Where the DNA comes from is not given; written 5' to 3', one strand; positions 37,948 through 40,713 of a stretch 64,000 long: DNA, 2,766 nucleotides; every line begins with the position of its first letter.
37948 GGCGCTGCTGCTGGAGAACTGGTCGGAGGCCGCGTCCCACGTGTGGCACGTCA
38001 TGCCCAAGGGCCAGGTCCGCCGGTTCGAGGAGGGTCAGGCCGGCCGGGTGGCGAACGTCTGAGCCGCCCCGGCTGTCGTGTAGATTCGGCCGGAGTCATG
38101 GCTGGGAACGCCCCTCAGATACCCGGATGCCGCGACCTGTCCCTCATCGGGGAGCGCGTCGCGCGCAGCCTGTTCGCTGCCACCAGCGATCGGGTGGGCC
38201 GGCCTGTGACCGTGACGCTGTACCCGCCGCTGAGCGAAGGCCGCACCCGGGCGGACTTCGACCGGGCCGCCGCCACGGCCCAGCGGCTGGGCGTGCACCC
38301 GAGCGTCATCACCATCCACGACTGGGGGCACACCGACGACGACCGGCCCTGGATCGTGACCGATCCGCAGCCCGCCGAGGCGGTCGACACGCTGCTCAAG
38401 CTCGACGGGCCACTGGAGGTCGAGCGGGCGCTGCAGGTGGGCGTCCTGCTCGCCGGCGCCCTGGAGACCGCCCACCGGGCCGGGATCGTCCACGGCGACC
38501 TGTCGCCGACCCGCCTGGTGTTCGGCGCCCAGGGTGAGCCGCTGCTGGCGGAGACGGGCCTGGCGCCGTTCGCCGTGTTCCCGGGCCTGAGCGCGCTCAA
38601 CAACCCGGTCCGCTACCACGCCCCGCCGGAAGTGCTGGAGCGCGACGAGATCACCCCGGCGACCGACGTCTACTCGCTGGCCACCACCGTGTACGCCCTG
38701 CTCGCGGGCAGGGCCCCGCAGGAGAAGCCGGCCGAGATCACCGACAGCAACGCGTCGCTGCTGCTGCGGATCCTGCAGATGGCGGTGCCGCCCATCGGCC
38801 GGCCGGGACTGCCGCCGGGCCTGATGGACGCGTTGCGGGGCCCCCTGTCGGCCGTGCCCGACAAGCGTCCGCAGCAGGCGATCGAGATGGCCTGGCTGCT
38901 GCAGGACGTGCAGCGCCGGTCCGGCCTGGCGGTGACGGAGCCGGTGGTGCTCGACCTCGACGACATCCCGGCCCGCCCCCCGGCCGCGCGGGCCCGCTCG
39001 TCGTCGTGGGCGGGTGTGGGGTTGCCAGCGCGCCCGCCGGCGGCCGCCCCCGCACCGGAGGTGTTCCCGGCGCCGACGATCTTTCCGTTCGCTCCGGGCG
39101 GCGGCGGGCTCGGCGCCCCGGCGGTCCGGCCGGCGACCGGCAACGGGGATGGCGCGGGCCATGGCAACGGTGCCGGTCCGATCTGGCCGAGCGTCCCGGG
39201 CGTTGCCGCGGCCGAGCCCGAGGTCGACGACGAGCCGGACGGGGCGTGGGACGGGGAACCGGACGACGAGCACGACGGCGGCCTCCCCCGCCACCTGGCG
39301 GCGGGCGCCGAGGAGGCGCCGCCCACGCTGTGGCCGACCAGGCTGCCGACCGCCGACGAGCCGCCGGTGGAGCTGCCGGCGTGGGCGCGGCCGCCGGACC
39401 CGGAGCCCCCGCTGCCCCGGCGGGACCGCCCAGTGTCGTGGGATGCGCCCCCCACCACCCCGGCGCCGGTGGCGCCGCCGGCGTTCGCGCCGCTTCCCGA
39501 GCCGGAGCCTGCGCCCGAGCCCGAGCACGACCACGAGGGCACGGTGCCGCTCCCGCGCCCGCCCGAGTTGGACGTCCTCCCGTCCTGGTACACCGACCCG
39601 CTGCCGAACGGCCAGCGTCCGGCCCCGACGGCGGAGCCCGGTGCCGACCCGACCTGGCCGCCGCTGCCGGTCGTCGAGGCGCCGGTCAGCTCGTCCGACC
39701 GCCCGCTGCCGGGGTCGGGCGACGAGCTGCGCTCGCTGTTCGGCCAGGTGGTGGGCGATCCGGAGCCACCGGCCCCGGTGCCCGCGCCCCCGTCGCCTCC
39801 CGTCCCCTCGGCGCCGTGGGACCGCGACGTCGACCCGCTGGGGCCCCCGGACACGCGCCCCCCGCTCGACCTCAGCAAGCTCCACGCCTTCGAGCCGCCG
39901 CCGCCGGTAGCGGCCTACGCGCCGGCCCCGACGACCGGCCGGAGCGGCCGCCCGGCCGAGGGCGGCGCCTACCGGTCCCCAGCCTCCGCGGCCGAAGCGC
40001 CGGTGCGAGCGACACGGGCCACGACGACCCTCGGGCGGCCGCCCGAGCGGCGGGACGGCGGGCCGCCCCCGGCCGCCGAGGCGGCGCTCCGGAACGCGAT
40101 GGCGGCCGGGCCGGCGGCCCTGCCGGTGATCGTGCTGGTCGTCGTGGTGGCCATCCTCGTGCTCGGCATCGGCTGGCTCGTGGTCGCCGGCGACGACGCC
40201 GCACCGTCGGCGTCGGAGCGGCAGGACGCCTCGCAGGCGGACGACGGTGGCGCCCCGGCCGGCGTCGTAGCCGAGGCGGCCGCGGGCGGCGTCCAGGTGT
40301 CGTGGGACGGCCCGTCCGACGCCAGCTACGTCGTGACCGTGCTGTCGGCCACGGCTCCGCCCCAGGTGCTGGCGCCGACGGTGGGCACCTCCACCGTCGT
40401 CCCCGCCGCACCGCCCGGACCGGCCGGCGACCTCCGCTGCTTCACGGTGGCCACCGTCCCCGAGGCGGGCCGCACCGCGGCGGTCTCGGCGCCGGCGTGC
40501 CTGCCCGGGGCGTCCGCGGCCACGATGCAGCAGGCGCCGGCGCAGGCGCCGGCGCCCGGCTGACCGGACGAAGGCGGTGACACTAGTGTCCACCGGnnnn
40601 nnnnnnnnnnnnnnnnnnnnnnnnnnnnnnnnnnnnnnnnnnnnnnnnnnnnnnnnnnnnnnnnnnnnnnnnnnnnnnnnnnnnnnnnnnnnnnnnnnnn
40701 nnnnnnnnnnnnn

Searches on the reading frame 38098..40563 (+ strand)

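Call 10: search_protein_families(library=pfam, proteins=[window:38098-40563:+], max_evalue=0.001)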
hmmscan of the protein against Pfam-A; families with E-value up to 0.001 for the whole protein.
window:38098-40563:+ (821 aa): 2 families
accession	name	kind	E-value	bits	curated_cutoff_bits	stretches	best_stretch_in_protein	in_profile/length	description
PF00069.31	Pkinase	-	2.1e-12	47.4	31.7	1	61-221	52-212/263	Protein kinase domain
PF07714.23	PK_Tyr_Ser-Thr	-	5.5e-07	29.6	23.1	1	34-210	28-207/258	Protein tyrosine and serine/threonine kinase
